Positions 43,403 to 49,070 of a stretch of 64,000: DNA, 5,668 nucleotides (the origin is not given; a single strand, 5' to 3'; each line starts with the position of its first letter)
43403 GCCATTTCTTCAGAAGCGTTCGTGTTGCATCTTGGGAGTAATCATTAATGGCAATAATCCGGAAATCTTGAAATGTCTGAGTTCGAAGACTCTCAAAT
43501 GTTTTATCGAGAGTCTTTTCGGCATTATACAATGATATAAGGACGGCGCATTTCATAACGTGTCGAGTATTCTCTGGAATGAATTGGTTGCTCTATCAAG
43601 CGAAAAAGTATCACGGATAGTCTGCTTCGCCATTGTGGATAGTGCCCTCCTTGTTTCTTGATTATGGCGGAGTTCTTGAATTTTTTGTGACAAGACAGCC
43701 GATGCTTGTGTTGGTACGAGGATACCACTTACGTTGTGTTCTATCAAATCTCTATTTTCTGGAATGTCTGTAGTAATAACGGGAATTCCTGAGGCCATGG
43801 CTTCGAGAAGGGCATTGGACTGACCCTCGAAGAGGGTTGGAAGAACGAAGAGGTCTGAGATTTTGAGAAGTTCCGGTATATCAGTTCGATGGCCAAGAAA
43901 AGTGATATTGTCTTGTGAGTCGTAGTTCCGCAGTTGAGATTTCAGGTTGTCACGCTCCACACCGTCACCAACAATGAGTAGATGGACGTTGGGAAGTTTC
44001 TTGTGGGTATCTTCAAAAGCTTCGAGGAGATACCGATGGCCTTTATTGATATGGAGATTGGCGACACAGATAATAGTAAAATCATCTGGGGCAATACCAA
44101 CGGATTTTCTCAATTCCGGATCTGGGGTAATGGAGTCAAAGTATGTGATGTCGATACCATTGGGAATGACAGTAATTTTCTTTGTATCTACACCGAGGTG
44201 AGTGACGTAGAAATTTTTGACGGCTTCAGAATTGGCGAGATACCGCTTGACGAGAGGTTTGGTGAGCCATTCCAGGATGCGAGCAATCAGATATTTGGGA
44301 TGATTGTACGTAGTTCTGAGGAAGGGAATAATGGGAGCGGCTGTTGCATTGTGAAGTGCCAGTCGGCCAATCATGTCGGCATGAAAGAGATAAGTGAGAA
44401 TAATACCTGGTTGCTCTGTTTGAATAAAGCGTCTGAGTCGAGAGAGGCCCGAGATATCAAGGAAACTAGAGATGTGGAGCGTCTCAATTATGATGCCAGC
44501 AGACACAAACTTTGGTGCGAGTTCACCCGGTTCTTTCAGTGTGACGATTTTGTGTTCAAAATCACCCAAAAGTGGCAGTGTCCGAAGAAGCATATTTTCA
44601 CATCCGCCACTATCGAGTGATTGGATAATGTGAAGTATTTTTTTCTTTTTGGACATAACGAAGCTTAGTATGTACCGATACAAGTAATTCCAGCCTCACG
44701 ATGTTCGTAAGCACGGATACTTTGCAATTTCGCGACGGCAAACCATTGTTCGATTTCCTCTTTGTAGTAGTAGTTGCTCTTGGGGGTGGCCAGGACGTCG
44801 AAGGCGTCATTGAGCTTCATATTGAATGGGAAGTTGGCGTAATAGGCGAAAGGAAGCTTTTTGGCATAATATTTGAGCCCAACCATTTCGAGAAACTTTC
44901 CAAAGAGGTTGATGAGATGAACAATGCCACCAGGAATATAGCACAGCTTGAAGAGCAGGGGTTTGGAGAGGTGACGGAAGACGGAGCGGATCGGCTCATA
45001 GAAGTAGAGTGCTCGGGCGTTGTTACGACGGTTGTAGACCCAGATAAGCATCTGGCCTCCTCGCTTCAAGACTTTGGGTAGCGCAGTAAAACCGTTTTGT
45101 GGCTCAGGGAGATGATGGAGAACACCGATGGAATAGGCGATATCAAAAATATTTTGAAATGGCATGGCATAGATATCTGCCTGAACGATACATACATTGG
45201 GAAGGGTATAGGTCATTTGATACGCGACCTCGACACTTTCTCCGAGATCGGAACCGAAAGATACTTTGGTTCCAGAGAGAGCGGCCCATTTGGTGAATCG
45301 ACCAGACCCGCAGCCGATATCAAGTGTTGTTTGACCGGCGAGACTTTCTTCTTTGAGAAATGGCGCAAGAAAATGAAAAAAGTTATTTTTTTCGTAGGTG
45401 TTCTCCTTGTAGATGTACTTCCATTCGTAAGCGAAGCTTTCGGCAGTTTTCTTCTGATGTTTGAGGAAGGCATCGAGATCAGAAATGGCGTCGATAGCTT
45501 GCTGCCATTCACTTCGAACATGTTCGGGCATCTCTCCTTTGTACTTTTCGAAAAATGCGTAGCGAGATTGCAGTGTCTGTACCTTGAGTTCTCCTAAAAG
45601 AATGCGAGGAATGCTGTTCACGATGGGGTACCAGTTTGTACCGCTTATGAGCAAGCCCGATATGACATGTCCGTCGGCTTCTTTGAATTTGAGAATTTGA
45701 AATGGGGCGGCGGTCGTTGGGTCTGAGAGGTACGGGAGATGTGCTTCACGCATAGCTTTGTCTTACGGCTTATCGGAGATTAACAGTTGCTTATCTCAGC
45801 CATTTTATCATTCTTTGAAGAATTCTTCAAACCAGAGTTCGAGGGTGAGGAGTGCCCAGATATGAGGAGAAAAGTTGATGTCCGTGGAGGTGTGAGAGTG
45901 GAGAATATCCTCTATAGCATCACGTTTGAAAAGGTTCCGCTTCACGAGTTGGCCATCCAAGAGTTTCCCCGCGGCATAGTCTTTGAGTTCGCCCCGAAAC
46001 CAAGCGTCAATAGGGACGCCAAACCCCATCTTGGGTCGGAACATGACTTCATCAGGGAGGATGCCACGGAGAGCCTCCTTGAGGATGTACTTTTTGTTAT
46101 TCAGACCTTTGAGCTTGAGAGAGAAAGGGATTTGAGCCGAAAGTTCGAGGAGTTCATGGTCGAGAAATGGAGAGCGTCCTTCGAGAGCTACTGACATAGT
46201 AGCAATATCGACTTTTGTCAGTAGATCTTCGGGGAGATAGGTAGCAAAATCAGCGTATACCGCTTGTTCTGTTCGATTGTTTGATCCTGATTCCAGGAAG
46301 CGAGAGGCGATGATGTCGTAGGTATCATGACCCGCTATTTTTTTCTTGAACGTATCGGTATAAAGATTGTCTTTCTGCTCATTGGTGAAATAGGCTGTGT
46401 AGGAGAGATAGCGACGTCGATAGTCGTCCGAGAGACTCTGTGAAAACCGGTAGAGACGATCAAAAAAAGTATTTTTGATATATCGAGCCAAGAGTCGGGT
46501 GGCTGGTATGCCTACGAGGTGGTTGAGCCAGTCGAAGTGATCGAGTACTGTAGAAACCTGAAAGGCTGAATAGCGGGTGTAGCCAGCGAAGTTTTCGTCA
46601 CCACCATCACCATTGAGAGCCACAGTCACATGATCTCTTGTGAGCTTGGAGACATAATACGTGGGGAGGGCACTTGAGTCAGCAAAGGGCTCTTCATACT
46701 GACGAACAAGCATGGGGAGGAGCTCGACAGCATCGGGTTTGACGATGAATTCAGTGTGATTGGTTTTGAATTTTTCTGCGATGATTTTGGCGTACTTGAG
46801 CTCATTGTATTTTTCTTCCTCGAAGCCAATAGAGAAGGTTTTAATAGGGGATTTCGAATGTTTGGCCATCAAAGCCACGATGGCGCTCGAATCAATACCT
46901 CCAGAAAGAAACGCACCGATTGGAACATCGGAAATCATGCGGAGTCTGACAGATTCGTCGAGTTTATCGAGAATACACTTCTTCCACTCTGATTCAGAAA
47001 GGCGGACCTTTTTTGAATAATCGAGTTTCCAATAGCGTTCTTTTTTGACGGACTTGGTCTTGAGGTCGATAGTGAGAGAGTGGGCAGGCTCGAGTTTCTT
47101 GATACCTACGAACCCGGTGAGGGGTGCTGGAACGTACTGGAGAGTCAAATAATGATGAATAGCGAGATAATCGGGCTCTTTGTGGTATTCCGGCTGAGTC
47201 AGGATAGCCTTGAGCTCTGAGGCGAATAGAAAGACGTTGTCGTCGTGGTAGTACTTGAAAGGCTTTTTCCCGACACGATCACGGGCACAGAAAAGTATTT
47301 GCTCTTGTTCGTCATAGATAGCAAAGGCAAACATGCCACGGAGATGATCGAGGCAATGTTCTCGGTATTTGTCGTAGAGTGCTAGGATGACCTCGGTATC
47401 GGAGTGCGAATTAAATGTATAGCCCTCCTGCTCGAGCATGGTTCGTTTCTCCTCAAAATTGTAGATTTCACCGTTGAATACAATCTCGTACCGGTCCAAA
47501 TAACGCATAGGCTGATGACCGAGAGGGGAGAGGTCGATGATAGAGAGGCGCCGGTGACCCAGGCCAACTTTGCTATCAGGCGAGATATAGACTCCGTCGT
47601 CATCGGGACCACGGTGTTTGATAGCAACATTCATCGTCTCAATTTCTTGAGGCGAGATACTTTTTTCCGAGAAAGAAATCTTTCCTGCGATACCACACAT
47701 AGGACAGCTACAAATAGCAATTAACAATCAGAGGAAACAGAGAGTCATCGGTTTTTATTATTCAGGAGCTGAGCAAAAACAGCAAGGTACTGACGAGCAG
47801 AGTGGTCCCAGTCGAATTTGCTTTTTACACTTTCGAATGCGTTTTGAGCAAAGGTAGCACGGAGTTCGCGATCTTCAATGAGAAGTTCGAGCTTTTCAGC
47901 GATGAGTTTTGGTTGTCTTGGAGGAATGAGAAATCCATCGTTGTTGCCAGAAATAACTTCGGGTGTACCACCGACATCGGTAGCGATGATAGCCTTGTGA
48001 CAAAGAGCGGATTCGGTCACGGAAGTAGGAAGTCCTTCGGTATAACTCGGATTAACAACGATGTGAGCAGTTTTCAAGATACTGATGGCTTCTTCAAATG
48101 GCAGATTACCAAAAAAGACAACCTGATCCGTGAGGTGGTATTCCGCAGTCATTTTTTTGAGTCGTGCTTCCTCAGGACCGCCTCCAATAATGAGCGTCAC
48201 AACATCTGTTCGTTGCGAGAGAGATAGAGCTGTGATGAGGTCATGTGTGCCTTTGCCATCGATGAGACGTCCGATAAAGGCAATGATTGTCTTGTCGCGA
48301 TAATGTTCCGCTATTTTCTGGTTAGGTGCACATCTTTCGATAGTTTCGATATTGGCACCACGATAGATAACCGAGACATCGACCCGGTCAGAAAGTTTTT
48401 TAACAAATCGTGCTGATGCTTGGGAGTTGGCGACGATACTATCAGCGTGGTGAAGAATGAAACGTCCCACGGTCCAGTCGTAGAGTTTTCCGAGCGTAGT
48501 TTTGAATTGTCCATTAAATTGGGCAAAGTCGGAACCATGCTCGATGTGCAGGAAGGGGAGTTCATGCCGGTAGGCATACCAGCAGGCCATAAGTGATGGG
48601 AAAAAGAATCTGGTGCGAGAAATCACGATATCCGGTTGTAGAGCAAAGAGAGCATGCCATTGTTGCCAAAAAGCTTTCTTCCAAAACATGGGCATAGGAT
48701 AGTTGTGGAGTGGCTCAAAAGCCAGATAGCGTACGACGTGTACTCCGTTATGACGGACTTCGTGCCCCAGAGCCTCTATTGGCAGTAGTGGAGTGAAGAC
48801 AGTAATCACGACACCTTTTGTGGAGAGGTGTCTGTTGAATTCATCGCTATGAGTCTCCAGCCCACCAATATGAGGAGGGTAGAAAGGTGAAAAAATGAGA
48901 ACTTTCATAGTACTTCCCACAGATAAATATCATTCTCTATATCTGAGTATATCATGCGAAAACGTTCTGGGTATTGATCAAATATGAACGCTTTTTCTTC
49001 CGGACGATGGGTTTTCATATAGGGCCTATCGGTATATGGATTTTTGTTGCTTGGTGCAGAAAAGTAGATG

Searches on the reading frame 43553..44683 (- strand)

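Call 44: search_protein_families(library=pfam, proteins=[window:43553-44683:-], max_evalue=0.0001)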
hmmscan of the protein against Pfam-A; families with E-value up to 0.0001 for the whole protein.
window:43553-44683:- (376 aa): 5 families
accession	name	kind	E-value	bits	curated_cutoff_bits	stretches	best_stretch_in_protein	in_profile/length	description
PF00534.26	Glycos_transf_1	-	2.9e-41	141.3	26.4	1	189-354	3-171/172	Glycosyl transferases group 1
PF13692.12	Glyco_trans_1_4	-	2.2e-36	125.7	27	1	202-339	2-140/142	Glycosyl transferases group 1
PF13439.12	Glyco_transf_4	-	2.1e-15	57.6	28.5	1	42-180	20-169/170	Glycosyltransferase Family 4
PF13579.12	Glyco_trans_4_4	-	8.3e-07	29.9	29.7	1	74-176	54-158/158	Glycosyl transferase 4-like domain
PF13524.12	Glyco_trans_1_2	-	1e-05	26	25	1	226-364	9-137/144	Glycosyl transferase-like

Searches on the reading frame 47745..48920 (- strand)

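Call 44: search_protein_families(library=pfam, proteins=[window:47745-48920:-], max_evalue=0.0001)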
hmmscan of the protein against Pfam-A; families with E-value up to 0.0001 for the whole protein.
window:47745-48920:- (391 aa): 5 families
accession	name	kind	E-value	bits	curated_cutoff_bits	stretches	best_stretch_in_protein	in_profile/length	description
PF00534.26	Glycos_transf_1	-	4.7e-39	134.1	26.4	1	202-362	7-170/172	Glycosyl transferases group 1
PF13692.12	Glyco_trans_1_4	-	1.2e-27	97.3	27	1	211-350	2-142/142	Glycosyl transferases group 1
PF13439.12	Glyco_transf_4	-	2.6e-19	70.3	28.5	1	18-192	1-169/170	Glycosyltransferase Family 4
PF13579.12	Glyco_trans_4_4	-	3.6e-12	47.4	29.7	1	19-186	1-156/158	Glycosyl transferase 4-like domain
PF13524.12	Glyco_trans_1_2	-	9.7e-07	29.3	25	1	264-380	27-144/144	Glycosyl transferase-like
